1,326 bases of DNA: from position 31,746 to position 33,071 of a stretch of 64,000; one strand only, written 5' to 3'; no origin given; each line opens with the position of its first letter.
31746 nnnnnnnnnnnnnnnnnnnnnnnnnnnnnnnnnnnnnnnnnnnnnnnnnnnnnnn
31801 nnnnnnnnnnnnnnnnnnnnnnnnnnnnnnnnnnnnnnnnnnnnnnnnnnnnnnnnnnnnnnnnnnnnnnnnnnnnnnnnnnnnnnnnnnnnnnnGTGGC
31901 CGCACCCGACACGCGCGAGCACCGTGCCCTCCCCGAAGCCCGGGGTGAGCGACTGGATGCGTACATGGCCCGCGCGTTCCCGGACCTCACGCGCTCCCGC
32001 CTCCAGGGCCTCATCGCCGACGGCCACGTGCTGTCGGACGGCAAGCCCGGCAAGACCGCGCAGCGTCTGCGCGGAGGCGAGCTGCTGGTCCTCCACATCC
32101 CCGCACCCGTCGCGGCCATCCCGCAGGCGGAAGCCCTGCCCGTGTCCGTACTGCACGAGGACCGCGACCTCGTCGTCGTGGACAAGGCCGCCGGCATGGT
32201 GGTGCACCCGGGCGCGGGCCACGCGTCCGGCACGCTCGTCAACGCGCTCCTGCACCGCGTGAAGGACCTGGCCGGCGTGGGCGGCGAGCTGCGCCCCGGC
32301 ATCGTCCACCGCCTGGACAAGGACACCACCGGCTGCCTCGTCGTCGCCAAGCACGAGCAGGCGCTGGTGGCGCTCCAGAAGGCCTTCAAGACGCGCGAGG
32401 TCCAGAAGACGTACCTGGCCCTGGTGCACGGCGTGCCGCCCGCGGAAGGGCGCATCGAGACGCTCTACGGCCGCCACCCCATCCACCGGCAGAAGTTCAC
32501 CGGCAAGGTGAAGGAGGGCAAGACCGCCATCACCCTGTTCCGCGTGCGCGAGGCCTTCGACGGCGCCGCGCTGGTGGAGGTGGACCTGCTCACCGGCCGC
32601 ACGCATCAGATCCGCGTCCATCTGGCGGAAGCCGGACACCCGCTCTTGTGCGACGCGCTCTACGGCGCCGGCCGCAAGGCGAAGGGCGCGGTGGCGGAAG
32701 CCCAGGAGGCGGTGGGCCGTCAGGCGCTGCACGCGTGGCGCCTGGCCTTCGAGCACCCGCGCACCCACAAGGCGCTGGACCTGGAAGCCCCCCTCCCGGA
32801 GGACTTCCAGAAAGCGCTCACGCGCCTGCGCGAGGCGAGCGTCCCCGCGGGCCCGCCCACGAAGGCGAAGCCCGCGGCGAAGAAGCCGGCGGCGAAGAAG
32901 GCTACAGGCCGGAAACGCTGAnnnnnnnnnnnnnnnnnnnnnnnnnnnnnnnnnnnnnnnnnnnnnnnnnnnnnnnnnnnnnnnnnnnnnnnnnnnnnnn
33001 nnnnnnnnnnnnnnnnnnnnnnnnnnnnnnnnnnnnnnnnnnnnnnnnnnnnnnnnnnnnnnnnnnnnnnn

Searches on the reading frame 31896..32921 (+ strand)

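Call 17: search_protein_families(library=pfam, proteins=[window:31896-32921:+], max_evalue=0.001)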
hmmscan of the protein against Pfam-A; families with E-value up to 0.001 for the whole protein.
window:31896-32921:+ (341 aa): 2 families
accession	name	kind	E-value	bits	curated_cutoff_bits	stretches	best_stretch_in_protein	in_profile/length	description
PF00849.27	PseudoU_synth_2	-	4.3e-34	118.4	26.8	1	91-244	1-151/152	RNA pseudouridylate synthase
PF01479.30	S4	-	3.2e-07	30.4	22.8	1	18-62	1-46/48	S4 domain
